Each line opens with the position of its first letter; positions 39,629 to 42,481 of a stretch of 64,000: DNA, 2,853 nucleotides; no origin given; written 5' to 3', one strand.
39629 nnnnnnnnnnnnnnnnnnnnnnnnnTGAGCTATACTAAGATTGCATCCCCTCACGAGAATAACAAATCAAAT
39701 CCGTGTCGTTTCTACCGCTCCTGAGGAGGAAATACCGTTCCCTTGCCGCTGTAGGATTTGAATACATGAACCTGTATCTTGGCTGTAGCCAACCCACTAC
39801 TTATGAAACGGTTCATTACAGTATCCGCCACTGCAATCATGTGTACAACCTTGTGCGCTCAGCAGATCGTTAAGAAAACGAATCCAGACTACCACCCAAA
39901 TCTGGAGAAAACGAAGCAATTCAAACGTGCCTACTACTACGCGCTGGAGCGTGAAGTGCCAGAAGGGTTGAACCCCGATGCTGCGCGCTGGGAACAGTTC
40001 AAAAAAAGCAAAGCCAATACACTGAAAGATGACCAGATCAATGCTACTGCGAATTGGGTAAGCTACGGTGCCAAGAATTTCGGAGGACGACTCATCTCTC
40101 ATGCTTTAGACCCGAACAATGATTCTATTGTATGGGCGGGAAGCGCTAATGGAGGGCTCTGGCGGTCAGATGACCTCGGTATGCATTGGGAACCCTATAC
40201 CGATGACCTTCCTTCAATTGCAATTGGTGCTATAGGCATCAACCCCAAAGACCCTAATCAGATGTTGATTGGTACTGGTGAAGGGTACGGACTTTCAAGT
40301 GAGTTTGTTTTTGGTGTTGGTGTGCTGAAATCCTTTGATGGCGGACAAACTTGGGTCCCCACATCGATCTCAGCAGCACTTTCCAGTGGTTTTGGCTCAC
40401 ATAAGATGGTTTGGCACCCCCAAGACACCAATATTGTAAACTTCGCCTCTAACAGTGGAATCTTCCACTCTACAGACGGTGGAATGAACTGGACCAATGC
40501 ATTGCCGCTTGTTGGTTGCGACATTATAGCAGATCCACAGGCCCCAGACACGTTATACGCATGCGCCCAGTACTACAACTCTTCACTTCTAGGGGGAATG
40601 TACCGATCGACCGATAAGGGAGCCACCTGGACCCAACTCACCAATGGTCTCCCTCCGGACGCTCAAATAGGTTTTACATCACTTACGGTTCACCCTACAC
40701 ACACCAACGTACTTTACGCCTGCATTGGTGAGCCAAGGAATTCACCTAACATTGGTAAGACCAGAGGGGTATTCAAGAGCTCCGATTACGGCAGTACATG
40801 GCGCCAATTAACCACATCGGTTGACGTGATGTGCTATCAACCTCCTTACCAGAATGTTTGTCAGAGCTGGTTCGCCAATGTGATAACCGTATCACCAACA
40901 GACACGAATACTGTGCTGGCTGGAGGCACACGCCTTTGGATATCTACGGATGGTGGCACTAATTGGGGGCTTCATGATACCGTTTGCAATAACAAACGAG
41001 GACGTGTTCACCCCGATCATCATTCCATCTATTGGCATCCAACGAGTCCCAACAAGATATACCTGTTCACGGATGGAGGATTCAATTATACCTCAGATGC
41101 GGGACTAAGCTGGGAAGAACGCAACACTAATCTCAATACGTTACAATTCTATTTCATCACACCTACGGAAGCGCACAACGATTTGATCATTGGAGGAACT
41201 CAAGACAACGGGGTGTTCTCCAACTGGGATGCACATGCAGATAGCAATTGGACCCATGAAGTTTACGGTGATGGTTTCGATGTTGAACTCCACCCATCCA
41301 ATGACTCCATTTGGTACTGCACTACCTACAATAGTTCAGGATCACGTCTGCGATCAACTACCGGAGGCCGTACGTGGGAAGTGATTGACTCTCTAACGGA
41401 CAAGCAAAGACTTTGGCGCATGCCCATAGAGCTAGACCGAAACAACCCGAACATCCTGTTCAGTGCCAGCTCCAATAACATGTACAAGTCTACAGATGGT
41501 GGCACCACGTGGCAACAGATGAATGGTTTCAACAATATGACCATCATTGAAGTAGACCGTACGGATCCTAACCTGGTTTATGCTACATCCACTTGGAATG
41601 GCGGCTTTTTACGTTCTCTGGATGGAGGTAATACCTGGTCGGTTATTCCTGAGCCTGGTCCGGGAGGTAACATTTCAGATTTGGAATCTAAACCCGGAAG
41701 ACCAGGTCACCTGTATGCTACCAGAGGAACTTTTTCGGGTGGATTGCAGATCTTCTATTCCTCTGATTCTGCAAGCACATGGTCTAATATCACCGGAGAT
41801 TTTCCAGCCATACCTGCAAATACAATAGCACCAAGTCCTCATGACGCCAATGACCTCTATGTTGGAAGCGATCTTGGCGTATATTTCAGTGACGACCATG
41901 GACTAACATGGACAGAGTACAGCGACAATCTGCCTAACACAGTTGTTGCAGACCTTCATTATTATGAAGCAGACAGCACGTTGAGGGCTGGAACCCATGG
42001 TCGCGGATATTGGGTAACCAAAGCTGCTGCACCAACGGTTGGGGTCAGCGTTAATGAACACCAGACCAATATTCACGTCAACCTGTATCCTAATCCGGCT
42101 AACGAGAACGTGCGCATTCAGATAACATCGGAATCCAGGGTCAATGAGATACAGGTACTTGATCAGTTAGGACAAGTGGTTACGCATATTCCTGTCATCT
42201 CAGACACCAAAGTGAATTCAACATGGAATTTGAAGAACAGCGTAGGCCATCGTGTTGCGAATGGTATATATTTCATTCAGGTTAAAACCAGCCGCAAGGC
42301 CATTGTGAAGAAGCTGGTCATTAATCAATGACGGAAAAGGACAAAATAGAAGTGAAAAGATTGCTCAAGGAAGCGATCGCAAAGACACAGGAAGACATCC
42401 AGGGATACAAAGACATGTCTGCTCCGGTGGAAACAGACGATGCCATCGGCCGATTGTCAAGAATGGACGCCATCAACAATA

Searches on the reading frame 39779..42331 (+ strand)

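Call 46: search_protein_families(library=pfam, proteins=[window:39779-42331:+])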
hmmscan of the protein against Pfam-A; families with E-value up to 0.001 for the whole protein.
window:39779-42331:+ (850 aa): 6 families
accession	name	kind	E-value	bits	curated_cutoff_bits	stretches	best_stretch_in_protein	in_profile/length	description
PF15902.12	Sortilin-Vps10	-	1.3e-35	123.5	33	5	228-351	3-119/446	Sortilin, neurotensin receptor 3,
PF02012.26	BNR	-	8.8e-13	46.6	27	0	702-712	1-11/12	BNR/Asp-box repeat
PF18962.6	Por_Secre_tail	-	2.4e-11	44.2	27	1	769-848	1-75/75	Secretion system C-terminal sorting domain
PF14870.12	PSII_BNR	-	7.2e-08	32.5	27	0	182-286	40-139/303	Photosynthesis system II assembly factor YCF48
PF13860.13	FlgD_ig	-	5.3e-06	26.8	27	1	777-839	13-77/79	FlgD Ig-like domain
PF15899.11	BNR_6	-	0.00066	20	27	0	332-343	2-13/14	BNR-Asp box repeat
